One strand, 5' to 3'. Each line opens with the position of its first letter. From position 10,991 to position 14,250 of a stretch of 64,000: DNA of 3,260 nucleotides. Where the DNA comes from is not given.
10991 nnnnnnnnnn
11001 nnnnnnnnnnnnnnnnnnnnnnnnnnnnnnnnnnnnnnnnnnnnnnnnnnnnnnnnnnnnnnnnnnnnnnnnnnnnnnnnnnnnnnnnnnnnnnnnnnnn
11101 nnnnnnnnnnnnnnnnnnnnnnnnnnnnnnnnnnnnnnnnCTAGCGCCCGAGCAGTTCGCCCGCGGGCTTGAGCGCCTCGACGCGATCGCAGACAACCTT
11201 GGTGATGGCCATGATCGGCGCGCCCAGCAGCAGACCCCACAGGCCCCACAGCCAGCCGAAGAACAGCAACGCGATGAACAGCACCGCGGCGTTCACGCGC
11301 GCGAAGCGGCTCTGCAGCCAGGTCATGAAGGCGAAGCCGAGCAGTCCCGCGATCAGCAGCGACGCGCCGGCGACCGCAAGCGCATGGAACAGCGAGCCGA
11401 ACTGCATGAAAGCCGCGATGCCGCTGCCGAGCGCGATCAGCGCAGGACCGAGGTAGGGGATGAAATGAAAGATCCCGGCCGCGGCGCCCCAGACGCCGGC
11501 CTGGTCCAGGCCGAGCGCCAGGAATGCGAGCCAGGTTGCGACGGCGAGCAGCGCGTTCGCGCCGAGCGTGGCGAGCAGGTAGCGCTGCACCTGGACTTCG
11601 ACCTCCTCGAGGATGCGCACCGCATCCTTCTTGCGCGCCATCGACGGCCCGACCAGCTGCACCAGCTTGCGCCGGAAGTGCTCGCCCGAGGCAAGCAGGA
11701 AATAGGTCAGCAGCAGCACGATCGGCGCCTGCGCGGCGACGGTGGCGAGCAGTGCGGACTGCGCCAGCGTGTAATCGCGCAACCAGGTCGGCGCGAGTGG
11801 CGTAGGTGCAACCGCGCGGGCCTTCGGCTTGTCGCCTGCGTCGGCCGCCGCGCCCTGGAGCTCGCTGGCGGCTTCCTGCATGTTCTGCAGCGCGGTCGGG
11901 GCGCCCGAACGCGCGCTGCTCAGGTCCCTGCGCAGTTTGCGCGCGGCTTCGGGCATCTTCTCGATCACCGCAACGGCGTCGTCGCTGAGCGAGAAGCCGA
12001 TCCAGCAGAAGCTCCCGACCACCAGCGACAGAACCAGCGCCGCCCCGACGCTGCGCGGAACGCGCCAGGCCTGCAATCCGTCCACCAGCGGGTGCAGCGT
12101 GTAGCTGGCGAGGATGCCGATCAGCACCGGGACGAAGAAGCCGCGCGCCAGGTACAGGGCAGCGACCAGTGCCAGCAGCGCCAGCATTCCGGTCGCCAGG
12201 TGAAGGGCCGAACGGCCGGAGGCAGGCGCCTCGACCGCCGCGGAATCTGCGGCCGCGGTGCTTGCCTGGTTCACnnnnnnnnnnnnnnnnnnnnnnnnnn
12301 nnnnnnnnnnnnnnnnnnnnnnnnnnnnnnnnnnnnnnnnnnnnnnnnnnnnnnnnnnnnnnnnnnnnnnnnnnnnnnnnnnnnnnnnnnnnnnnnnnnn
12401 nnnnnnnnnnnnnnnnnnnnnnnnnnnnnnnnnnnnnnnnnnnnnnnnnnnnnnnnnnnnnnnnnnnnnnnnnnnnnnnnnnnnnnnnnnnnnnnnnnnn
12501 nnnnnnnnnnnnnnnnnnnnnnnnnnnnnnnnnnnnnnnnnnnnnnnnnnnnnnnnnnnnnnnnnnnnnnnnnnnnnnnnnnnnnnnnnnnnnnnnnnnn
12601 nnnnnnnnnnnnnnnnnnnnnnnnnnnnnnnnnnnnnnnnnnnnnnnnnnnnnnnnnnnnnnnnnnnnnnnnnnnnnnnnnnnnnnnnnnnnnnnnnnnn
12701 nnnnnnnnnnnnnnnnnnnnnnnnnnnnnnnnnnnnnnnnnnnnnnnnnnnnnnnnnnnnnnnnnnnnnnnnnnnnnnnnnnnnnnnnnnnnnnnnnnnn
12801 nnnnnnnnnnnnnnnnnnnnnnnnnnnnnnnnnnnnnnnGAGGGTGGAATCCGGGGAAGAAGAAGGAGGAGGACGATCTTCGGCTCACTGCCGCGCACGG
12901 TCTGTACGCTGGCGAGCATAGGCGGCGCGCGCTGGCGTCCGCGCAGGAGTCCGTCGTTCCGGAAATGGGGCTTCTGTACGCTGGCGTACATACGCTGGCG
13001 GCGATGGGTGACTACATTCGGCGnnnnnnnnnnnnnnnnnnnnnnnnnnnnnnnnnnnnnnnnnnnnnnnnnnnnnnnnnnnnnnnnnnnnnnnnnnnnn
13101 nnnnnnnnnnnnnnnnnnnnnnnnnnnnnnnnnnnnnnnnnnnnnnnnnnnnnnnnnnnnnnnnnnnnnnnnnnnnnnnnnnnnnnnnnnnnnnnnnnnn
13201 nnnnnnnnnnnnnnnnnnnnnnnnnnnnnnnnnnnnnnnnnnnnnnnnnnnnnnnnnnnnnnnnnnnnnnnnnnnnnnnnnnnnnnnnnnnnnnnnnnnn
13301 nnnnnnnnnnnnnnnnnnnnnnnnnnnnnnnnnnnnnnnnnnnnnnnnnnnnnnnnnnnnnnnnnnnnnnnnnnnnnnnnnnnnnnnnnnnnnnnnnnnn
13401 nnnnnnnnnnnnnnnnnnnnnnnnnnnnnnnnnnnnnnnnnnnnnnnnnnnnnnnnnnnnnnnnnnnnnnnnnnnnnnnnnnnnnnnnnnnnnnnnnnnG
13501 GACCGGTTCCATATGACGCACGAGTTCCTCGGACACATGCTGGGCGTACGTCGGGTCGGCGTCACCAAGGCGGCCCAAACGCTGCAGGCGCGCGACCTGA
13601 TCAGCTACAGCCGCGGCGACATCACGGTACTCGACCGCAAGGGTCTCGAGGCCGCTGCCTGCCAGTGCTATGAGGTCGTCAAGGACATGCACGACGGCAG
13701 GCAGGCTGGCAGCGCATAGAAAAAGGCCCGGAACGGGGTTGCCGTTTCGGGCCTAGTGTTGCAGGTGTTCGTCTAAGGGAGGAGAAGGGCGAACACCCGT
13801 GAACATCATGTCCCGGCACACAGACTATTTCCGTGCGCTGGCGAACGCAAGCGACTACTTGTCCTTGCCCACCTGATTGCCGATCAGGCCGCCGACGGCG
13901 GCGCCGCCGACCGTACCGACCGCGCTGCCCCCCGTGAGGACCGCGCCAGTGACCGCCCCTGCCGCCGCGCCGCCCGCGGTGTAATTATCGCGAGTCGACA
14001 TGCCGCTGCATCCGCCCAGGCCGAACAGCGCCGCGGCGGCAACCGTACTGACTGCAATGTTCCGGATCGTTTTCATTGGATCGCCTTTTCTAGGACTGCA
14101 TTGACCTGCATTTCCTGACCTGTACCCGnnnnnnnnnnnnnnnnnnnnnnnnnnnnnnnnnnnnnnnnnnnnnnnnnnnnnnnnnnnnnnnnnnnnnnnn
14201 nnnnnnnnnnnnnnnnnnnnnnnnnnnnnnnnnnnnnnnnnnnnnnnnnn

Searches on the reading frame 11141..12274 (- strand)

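Call 19: search_protein_families(library=pfam, proteins=[window:11141-12274:-], max_evalue=0.001)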
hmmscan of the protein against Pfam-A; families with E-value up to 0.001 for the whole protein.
window:11141-12274:- (377 aa): 1 family
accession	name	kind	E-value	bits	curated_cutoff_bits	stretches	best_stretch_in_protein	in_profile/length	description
PF01594.21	AI-2E_transport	-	2.7e-41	142.3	34.3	1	30-364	5-325/327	AI-2E family transporter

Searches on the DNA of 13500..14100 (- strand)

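Call 8: search_rna_families(source=window, start=13500, end=14100, threshold=evalue, max_evalue=10, show_alignments=3)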
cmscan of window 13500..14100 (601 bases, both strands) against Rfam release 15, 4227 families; matches with E-value up to 10: 9.
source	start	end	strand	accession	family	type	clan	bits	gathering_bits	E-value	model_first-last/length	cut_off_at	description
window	13719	13813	-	RF02344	ar14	Gene; sRNA;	-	27.9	58.8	0.0028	1-123/123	no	Alphaproteobacterial ar14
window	13720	13800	-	RF02432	SpF25_sRNA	Gene; sRNA;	-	25.5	48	0.069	1-102/102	no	Streptococcus sRNA SpF25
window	13651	13762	-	RF00599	SNORA77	Gene; snRNA; snoRNA; HACA-box;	-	17.9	42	0.32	1-125/125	no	Small nucleolar RNA SNORA77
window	13970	14042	-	RF01031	mir-639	Gene; miRNA;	-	17.6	100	7.6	1-98/98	no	mir-639 microRNA precursor family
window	13718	13754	-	RF00489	ctRNA_p42d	Gene; antisense;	-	17.5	50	0.66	5-41/46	no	ctRNA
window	13718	13799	-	RF00111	SdsR_RyeB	Gene; sRNA;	CL00105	17.4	38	2.1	1-100/100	no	SdsR_RyeB RNA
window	13718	13787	-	RF02278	Betaproteobacteria_toxic_sRNA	Gene; sRNA;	-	12.9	50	8.9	1-64/64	no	Betaproteobacteria toxic small RNA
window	13780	13960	-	RF02690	BTH_s1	Gene; sRNA;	-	11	74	4.3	1-205/205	no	Burkholderia sRNA 1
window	13997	14048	+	RF01390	isrG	Gene; sRNA;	-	8.4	100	7.2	1-279/279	no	isrG Hfq binding RNA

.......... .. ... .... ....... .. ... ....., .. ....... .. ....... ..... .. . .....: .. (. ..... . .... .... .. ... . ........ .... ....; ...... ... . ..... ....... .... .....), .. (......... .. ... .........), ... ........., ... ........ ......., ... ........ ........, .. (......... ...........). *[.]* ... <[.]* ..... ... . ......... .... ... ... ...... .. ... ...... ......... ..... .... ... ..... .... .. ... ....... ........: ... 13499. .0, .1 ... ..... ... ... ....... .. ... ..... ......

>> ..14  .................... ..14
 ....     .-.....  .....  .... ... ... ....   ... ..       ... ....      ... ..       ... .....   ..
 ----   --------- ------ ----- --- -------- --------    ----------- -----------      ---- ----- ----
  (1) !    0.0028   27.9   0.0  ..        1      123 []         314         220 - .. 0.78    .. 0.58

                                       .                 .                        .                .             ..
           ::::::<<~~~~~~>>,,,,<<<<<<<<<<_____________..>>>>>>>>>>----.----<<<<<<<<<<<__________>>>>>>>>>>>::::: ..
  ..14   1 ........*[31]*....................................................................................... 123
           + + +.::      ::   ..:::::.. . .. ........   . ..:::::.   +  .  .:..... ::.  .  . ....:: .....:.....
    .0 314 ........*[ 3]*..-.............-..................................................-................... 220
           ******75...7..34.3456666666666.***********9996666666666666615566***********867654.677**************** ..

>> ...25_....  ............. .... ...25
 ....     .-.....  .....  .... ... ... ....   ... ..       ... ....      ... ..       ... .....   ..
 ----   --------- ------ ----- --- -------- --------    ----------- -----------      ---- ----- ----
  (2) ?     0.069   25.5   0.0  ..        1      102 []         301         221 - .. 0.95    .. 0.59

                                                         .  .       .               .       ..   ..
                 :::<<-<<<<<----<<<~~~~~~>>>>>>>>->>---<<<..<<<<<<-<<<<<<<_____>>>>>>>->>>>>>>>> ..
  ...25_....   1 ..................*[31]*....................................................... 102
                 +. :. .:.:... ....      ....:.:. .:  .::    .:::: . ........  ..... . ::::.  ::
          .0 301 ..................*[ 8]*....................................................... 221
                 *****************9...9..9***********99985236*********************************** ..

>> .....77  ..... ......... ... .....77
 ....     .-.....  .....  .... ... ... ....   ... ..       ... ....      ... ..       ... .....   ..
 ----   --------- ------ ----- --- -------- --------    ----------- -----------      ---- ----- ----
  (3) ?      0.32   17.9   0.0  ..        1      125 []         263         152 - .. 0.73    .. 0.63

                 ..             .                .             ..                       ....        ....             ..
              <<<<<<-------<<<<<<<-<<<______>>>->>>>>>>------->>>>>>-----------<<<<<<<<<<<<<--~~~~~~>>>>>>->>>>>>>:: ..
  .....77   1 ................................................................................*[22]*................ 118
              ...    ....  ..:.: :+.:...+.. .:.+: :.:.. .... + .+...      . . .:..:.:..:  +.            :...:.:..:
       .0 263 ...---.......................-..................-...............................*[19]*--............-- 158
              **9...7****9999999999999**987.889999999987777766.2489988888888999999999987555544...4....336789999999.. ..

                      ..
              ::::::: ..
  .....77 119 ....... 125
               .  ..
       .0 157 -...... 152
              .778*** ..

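Call 36: build_rna_model(alignment_id=A4)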
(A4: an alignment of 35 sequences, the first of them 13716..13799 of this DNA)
Model R1 built from alignment A4 (35 sequences, 121 columns); structure: RNAalifold consensus.
model positions 82; base pairs 19; branch points 1; effective number of sequences 3.22; information 0.692 bits per position. Calibrated on 0.2 Mb of random sequence (short: E-values are rough).
structure used (alignment columns):
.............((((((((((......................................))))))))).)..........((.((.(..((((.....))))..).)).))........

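Call 37: search_with_rna_model(model_id=R1, sources=[window, L001, L002, L003, L004, L005, L006, L007, L008, L009, L010, L011, L012, L013, L014, L015, L016, L017, L018, L019, L020, L021, L022, L023, L024, L025, L026, L027, L028, L029, L030, L031, L032, L033, L034, L035, L036, L037, L038, L039, L040, L041, L042, L043, L044, L045, L046, L047, L048, L049, L050, L051, L052, L053, L054, L055, L056, L057, L058, L059, L060, L061, L062, L063, L064, L065, L066, L067, L068, L069, L070, L071, L072, L073, L074, L075, L076, L077, L078, L079, L080, L081, L082], max_evalue=1)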
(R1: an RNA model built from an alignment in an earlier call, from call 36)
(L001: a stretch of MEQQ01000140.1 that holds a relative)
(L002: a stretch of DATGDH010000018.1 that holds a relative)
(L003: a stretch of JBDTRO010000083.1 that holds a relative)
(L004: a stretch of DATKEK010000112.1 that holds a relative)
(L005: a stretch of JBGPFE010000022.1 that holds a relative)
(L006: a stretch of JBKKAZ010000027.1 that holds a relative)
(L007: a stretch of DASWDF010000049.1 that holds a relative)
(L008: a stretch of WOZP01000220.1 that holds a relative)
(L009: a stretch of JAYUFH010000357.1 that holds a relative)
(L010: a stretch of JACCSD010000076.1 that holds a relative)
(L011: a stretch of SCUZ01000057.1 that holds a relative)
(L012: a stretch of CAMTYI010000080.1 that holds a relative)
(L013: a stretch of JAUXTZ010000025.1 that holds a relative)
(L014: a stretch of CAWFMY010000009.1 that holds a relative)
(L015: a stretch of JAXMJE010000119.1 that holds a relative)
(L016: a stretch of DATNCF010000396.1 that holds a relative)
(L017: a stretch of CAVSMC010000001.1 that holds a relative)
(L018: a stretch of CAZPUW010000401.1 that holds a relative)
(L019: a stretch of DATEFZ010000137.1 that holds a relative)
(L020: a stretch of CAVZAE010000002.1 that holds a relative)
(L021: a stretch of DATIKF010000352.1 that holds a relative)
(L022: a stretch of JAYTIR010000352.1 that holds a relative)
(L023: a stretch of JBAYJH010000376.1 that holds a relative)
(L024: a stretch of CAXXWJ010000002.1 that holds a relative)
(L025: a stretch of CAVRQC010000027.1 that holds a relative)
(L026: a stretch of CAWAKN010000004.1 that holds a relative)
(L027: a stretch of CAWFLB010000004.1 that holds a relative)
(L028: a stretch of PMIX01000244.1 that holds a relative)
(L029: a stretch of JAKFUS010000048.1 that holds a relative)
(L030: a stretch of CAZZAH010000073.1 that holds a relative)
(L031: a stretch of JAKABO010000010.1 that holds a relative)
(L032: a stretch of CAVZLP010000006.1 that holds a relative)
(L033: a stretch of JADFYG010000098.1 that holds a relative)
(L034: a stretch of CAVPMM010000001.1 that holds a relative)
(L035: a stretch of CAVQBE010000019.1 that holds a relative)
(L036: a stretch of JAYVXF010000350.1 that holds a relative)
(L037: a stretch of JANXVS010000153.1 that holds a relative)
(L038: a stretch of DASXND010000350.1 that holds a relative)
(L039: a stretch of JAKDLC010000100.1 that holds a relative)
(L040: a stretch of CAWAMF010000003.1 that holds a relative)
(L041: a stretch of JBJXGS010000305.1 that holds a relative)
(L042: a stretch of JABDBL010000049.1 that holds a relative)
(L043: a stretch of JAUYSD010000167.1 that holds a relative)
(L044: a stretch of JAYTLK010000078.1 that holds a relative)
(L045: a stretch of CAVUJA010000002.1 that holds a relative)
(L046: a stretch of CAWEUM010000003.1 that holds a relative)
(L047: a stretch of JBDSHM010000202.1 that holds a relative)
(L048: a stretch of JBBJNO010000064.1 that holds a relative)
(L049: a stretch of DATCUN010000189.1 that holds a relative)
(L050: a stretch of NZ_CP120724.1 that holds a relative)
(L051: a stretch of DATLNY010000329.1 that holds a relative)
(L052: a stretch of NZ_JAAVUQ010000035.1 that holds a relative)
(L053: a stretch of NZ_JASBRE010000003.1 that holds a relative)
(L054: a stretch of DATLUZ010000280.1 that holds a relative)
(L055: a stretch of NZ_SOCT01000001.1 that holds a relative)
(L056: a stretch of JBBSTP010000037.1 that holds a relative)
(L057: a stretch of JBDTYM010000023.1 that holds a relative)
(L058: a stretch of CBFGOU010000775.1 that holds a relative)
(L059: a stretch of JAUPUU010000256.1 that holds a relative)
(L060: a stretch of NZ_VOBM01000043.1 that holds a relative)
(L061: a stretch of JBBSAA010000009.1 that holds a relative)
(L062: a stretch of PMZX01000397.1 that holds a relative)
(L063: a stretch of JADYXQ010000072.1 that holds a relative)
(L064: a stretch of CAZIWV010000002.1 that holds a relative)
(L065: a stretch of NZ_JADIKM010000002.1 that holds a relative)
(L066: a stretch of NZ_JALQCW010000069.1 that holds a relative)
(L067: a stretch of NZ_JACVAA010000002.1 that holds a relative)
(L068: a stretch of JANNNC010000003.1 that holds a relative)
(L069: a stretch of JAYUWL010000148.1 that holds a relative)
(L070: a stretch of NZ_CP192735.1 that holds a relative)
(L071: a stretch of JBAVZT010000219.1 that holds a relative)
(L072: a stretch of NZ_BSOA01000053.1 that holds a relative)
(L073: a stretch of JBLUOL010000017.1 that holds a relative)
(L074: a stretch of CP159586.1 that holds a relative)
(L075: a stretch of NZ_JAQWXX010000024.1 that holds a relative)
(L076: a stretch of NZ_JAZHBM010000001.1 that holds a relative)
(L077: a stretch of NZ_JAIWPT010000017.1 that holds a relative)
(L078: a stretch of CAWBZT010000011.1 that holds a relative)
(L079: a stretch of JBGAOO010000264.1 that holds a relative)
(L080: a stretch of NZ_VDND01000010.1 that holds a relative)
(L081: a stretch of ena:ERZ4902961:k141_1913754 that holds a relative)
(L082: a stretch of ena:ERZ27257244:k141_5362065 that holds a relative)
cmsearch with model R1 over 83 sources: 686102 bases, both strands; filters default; matches with E-value up to 1: 7.
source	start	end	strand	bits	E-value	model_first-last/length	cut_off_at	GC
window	13716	13799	-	79.4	3.2e-12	1-82/82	no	0.58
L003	650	749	+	76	1.4e-11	1-82/82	no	0.64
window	29132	29232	-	61.3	8.2e-09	1-82/82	no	0.66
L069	365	445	-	31.9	0.0027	1-82/82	no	0.53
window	10010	10098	-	31.4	0.0034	1-82/82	no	0.62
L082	760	827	+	31.2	0.0036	1-82/82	no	0.65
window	13656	13762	+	19.4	0.62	1-82/82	no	0.62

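Call 54: search_dna_similar(query=window:13700-13860:-, collection=plasmids, mode=distant, max_evalue=0.01, max_rows=20)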
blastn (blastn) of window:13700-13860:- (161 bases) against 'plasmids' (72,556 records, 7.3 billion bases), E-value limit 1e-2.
No match.
